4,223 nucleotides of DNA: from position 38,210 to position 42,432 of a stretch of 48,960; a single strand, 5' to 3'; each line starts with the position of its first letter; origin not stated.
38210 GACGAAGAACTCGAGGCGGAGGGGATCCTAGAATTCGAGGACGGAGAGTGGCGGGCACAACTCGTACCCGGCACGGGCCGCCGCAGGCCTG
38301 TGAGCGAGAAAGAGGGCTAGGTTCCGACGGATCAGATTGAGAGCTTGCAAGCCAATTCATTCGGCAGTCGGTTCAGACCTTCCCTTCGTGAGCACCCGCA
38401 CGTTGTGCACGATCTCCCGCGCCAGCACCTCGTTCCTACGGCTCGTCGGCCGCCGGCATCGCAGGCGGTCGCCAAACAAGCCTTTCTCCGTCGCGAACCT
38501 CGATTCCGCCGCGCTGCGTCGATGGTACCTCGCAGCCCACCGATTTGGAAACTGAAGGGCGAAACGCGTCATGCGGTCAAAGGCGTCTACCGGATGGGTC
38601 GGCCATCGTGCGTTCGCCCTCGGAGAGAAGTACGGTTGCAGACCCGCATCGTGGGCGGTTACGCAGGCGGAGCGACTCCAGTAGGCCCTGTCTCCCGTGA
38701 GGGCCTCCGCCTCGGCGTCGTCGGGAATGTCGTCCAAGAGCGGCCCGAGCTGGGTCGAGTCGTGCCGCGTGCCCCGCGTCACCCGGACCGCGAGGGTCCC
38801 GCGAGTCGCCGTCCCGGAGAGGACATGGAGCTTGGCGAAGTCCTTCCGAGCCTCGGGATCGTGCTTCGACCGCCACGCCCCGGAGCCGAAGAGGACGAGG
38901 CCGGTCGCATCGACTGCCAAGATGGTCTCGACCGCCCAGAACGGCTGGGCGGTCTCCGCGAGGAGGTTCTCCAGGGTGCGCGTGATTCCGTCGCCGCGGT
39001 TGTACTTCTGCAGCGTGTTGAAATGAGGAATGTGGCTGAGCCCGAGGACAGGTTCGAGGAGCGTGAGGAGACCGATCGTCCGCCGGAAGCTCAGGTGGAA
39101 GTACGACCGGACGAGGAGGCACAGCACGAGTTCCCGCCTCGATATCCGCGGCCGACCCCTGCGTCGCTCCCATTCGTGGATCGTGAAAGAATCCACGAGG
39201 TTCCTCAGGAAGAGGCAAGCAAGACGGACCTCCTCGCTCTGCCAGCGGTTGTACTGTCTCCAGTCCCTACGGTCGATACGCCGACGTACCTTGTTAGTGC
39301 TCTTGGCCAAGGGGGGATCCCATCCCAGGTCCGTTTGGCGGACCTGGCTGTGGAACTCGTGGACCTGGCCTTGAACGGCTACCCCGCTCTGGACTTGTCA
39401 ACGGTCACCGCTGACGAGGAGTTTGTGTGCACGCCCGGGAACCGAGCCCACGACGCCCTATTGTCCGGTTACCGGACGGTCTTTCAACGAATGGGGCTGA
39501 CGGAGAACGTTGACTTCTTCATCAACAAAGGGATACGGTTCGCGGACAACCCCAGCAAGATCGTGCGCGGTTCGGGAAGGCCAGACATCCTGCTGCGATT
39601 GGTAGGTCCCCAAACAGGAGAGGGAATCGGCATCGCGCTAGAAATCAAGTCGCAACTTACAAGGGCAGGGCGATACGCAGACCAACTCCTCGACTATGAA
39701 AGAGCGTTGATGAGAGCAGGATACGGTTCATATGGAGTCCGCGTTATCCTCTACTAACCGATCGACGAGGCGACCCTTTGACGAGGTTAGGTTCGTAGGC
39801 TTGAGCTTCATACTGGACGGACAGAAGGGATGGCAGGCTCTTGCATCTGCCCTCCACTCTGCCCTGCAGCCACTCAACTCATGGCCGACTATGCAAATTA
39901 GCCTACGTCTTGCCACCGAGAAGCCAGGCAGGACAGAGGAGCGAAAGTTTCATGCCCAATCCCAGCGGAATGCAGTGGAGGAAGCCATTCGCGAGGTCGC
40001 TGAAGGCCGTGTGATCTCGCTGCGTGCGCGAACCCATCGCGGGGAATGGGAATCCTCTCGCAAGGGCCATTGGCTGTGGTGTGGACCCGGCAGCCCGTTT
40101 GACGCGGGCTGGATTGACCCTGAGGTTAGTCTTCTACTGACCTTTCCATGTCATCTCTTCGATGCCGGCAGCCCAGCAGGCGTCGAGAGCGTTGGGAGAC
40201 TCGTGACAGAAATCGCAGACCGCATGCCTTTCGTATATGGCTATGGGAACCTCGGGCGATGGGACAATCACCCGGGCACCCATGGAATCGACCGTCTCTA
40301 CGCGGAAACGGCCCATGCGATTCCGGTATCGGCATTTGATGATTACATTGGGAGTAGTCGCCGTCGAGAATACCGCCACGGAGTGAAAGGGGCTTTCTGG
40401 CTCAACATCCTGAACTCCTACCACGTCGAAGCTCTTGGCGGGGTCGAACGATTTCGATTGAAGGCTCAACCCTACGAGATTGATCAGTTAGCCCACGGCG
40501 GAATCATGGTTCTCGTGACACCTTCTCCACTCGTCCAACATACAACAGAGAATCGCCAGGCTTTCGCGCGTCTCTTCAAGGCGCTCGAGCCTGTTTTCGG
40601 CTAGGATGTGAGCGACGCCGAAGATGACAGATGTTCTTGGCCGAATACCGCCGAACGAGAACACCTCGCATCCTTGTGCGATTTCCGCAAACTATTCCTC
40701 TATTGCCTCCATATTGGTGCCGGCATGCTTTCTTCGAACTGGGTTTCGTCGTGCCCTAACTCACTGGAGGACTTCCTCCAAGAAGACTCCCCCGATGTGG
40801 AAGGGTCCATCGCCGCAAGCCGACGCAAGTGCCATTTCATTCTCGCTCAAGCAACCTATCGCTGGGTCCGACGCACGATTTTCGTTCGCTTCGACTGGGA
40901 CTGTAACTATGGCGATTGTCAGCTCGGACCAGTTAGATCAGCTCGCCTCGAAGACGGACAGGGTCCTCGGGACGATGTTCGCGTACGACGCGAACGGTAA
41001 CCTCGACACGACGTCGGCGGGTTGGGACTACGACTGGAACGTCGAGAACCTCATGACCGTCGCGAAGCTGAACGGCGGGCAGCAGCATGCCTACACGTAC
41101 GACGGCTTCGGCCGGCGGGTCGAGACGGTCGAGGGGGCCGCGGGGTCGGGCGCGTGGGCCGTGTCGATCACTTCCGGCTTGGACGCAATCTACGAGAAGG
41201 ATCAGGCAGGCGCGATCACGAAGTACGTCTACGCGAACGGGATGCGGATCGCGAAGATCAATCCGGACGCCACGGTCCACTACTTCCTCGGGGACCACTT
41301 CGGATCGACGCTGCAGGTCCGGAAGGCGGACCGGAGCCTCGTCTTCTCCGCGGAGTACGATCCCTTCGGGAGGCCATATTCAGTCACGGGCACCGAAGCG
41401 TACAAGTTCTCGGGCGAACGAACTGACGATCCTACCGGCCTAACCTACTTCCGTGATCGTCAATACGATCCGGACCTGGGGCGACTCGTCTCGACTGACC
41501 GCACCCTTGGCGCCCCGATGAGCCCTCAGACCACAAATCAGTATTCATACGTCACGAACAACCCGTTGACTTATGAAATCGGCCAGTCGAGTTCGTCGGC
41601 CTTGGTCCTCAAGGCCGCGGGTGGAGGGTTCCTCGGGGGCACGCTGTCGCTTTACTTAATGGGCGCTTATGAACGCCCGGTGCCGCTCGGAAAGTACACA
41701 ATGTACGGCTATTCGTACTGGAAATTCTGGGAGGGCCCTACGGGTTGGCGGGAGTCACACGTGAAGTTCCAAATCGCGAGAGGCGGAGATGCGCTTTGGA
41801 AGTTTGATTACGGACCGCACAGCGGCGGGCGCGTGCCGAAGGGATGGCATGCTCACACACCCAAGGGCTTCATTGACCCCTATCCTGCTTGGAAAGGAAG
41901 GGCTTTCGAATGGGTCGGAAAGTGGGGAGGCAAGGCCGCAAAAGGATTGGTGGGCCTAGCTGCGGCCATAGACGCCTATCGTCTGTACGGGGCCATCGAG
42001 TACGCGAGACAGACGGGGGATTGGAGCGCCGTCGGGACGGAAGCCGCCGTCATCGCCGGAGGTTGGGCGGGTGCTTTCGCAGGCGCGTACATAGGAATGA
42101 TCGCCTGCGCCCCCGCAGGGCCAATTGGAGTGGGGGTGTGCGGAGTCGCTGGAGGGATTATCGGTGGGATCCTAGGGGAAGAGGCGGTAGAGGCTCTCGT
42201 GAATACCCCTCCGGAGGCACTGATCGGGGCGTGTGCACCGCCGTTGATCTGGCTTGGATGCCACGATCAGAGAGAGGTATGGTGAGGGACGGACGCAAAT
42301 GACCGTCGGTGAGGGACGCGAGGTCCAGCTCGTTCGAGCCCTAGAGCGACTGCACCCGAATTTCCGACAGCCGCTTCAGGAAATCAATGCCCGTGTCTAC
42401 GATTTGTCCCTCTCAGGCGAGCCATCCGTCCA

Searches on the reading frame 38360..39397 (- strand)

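Call 61: search_protein_families(library=pfam, proteins=[window:38360-39397:-], max_evalue=0.05)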
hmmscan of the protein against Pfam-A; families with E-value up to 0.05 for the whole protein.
window:38360-39397:- (346 aa): 2 families
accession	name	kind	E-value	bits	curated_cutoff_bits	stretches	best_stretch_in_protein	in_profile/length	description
PF01609.27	DDE_Tnp_1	-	6.1e-17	62.5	23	1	156-332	3-199/200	Transposase DDE domain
PF13737.12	DDE_Tnp_1_5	-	0.00019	22.3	28.1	1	66-171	13-111/112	Transposase DDE domain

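Call 70: search_protein_families(library=padloc, proteins=[window:38360-39397:-], max_evalue=0.001)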
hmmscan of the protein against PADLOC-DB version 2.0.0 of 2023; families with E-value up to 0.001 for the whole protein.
window:38360-39397:- (346 aa): 0 families

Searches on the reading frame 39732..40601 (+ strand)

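Call 4: search_protein_families(library=pfam, proteins=[window:39732-40601:+], max_evalue=1)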
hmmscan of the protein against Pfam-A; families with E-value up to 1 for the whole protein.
window:39732-40601:+ (290 aa): 1 family
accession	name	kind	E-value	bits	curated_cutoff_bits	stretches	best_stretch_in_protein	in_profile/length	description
PF11876.13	TsiV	-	9e-11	42.1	25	1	133-288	85-240/271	Type VI immunity for VRR-NUC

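Call 5: search_protein_families(library=padloc, proteins=[window:39732-40601:+], max_evalue=1)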
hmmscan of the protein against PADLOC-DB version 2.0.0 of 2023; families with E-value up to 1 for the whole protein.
window:39732-40601:+ (290 aa): 3 families
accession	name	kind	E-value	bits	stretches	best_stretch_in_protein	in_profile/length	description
PDLC04512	PDC-M20B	-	4.5e-08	30.6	1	136-287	127-276/302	-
PDLC04513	PDC-M20B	-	1e-06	26.1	1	137-288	151-299/328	-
PDLC04514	PDC-M20B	-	0.00037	18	1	129-263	95-224/282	-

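Call 6: search_protein_families(library=ncbifam, proteins=[window:39732-40601:+], max_evalue=1)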
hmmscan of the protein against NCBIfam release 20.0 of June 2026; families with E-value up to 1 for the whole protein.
window:39732-40601:+ (290 aa): 0 families

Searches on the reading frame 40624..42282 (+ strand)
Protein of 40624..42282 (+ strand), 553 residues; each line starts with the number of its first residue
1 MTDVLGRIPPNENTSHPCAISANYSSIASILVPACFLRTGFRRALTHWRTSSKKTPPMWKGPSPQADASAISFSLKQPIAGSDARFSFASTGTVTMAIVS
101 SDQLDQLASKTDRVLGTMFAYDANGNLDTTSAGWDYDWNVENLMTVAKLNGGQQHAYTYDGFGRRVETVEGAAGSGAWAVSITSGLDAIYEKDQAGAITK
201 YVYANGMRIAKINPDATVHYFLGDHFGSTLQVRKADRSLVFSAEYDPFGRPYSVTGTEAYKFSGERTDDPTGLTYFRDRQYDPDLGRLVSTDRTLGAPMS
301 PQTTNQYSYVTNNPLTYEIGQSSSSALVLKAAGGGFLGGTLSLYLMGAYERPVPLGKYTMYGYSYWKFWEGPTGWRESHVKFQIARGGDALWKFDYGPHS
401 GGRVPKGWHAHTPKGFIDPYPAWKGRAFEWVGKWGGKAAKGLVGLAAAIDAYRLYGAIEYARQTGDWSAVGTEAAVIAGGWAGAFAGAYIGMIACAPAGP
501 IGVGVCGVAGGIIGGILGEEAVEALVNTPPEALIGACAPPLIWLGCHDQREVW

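Call 4: search_protein_families(library=pfam, proteins=[window:40624-42282:+], max_evalue=1)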
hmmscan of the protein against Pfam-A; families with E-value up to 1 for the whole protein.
window:40624-42282:+ (553 aa): 4 families
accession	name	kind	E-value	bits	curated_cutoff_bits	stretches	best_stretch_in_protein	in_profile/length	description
PF05593.20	RHS_repeat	-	1.9e-06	28.6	22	2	103-130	3-30/38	RHS Repeat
PF01024.24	Colicin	-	0.0051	17.1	23.4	1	437-523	96-180/185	Colicin pore forming domain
PF03527.20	RHS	-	0.038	14.3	27.9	1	218-250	1-33/38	RHS protein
PF17851.8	GH43_C2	-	0.038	14.1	22.7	0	458-497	144-187/203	Beta xylosidase C-terminal Concanavalin A-like domain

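Call 5: search_protein_families(library=padloc, proteins=[window:40624-42282:+], max_evalue=1)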
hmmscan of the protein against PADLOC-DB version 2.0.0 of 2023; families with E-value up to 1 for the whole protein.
window:40624-42282:+ (553 aa): 0 families

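Call 6: search_protein_families(library=ncbifam, proteins=[window:40624-42282:+], max_evalue=1)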
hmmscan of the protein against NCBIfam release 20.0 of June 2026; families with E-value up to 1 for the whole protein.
window:40624-42282:+ (553 aa): 3 families
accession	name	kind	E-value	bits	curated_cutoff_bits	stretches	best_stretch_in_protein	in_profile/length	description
TIGR03696.1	Rhs_assc_core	domain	5.5e-15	55.6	32.5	1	245-317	1-70/76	RHS repeat-associated core domain-containing protein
NF041261.1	RHS_core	equivalog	9.3e-07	27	2000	1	211-293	1150-1236/1261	RHS element core protein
TIGR01643.1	YD_repeat_2x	repeat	1e-05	25.9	15.8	1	148-167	11-30/42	YD repeat-containing protein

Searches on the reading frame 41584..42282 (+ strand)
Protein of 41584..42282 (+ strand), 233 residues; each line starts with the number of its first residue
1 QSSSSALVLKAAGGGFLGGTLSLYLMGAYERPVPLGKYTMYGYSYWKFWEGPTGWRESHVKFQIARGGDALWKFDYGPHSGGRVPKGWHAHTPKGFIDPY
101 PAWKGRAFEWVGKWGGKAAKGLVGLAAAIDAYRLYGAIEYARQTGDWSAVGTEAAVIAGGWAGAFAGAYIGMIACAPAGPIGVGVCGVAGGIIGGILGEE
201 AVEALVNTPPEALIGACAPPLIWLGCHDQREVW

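Call 61: search_protein_families(library=pfam, proteins=[window:41584-42282:+], max_evalue=0.05)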
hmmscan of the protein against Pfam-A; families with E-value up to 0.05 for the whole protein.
window:41584-42282:+ (233 aa): 1 family
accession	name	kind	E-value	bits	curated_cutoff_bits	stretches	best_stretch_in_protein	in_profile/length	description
PF01024.24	Colicin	-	0.0017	18.6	23.4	1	117-203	96-180/185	Colicin pore forming domain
